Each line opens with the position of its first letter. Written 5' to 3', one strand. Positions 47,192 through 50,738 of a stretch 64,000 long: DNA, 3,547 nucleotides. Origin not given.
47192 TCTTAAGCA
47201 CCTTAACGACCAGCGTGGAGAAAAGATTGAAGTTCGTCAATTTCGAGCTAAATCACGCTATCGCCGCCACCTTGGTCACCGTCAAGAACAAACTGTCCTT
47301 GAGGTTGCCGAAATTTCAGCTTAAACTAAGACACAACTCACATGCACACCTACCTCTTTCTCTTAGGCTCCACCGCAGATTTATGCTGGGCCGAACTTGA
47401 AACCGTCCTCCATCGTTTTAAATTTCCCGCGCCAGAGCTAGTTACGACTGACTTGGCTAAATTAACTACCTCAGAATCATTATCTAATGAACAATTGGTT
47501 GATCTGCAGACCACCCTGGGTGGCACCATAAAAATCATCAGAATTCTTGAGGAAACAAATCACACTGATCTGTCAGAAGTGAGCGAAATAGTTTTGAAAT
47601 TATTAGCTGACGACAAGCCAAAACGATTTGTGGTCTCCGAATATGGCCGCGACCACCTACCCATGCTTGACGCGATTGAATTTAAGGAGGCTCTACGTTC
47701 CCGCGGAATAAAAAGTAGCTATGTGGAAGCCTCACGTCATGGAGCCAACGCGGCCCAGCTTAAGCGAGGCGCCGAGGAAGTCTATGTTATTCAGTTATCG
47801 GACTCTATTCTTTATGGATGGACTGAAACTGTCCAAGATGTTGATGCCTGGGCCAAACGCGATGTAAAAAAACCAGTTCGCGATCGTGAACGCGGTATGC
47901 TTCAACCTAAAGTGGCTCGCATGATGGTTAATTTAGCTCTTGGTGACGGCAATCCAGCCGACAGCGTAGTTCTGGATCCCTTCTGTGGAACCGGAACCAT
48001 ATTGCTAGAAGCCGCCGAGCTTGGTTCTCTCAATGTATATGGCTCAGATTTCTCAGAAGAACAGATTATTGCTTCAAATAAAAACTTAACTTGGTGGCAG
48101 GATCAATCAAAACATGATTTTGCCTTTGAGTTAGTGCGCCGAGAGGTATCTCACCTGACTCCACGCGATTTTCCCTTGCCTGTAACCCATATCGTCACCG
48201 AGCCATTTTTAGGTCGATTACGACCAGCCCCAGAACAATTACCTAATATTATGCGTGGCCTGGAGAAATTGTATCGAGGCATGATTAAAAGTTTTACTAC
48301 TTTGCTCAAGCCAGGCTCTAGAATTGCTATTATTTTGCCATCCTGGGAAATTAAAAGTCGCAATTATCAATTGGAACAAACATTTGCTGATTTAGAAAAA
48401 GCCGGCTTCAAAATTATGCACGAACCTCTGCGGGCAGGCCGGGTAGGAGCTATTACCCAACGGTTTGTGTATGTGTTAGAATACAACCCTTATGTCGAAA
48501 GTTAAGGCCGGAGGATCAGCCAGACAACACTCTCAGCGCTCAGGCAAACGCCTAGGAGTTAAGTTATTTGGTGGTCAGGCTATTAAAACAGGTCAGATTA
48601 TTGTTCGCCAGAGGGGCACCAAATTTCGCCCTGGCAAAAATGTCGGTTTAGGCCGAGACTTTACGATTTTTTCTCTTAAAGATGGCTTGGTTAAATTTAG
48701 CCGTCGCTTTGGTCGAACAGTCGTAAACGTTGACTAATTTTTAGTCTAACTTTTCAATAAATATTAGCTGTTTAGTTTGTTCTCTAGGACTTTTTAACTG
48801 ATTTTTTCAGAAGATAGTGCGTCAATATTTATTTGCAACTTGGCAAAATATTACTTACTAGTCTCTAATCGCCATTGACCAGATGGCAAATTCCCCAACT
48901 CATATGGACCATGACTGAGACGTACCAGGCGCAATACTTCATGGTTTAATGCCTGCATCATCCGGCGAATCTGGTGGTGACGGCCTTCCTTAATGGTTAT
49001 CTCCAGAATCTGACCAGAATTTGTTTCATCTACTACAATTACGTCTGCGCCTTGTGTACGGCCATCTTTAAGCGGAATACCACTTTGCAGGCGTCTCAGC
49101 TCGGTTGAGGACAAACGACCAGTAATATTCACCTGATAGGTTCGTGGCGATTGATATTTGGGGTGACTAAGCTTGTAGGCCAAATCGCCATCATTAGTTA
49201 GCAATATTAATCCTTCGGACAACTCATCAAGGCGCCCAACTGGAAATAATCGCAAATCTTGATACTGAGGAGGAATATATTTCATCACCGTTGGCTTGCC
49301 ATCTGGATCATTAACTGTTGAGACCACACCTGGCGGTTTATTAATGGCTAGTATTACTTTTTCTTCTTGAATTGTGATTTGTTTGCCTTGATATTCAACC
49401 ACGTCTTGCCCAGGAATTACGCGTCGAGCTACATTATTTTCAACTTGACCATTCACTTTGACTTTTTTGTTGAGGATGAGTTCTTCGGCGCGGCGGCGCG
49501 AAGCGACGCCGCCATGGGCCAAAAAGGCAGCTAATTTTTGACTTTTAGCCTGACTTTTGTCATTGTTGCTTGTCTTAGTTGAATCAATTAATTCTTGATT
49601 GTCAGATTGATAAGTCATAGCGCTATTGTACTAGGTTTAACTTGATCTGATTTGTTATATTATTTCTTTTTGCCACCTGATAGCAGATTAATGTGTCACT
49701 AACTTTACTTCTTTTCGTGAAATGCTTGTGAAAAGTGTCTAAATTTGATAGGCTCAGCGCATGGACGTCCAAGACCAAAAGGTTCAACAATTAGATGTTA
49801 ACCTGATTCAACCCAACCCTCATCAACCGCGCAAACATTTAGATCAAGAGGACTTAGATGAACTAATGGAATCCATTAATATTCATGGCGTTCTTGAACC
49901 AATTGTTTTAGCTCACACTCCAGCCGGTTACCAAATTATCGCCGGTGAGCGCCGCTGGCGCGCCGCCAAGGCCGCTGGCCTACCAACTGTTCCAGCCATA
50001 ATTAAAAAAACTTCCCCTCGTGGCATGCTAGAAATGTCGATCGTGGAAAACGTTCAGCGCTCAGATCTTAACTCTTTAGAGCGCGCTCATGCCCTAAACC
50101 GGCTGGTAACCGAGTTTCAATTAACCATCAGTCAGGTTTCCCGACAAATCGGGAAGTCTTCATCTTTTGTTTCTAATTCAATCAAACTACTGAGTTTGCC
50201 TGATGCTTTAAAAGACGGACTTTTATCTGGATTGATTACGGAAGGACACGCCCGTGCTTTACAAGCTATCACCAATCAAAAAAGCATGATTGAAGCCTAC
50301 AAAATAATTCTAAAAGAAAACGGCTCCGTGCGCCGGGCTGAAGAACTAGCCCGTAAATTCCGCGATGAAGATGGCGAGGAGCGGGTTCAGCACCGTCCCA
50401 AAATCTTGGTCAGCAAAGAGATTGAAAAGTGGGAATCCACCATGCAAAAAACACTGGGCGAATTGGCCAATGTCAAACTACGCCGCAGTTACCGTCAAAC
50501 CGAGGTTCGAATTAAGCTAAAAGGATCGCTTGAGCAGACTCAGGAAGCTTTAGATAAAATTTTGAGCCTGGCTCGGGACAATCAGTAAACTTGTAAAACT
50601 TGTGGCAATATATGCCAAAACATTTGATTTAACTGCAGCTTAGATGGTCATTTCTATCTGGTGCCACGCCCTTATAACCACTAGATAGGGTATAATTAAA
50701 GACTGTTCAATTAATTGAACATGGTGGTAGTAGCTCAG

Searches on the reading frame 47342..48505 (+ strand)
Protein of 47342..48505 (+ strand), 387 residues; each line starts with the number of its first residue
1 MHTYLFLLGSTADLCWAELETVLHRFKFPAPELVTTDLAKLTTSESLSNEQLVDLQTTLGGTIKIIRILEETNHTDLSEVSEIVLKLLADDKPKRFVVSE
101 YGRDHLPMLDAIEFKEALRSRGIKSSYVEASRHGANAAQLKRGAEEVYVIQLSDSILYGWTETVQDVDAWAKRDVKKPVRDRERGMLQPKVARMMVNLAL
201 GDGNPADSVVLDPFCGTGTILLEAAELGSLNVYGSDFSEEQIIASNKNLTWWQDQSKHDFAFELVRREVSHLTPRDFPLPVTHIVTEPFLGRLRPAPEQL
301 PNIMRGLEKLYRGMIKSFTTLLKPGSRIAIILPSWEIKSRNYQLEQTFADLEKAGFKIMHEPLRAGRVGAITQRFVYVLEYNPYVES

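Call 57: search_protein_families(library=pfam, proteins=[window:47342-48505:+], max_evalue=0.001)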
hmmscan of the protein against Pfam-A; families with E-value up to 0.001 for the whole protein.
window:47342-48505:+ (387 aa): 4 families
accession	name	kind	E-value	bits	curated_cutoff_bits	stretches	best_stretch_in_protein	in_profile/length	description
PF01170.24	UPF0020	-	2e-11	44.4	22.3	1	183-250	8-97/197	RMKL-like, methyltransferase domain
PF13847.12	Methyltransf_31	-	1.6e-06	28.3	27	1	208-249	5-48/145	Methyltransferase domain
PF01555.25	N6_N4_Mtase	-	3e-05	24.5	26.7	1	204-242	179-216/221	DNA methylase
PF13649.12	Methyltransf_25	-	0.00017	22.7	27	1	210-249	1-41/97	Methyltransferase domain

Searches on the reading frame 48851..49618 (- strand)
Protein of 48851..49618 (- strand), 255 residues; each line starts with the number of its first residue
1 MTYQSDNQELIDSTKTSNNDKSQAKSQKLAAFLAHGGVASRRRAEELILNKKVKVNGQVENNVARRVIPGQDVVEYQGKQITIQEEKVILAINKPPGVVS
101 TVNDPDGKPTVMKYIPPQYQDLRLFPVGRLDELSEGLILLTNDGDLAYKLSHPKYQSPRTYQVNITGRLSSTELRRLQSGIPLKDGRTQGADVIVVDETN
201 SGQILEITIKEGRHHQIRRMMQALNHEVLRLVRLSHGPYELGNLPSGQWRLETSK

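Call 57: search_protein_families(library=pfam, proteins=[window:48851-49618:-], max_evalue=0.001)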
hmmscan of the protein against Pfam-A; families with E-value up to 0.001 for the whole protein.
window:48851-49618:- (255 aa): 3 families
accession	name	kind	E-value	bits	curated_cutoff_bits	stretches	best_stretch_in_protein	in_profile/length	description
PF00849.27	PseudoU_synth_2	-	2.2e-23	83.6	26.8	1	90-223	3-152/152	RNA pseudouridylate synthase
PF01479.30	S4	-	1.2e-07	31.8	22.8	1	28-72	2-47/48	S4 domain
PF13275.11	S4_2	-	8.6e-05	22.8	24.6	1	43-83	25-64/65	S4 domain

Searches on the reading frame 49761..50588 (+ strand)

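Call 57: search_protein_families(library=pfam, proteins=[window:49761-50588:+], max_evalue=0.001)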
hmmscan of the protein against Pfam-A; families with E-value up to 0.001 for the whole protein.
window:49761-50588:+ (275 aa): 3 families
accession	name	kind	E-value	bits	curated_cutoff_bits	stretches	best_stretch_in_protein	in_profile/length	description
PF02195.25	ParB_N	-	2.5e-33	114.4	26.3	1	7-99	2-95/95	ParB N-terminal domain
PF17762.8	HTH_ParB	-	1.6e-26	92.9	22.6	1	102-200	2-100/102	ParB HTH domain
PF08535.16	KorB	-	0.00036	20.9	22.3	0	125-170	8-51/89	KorB domain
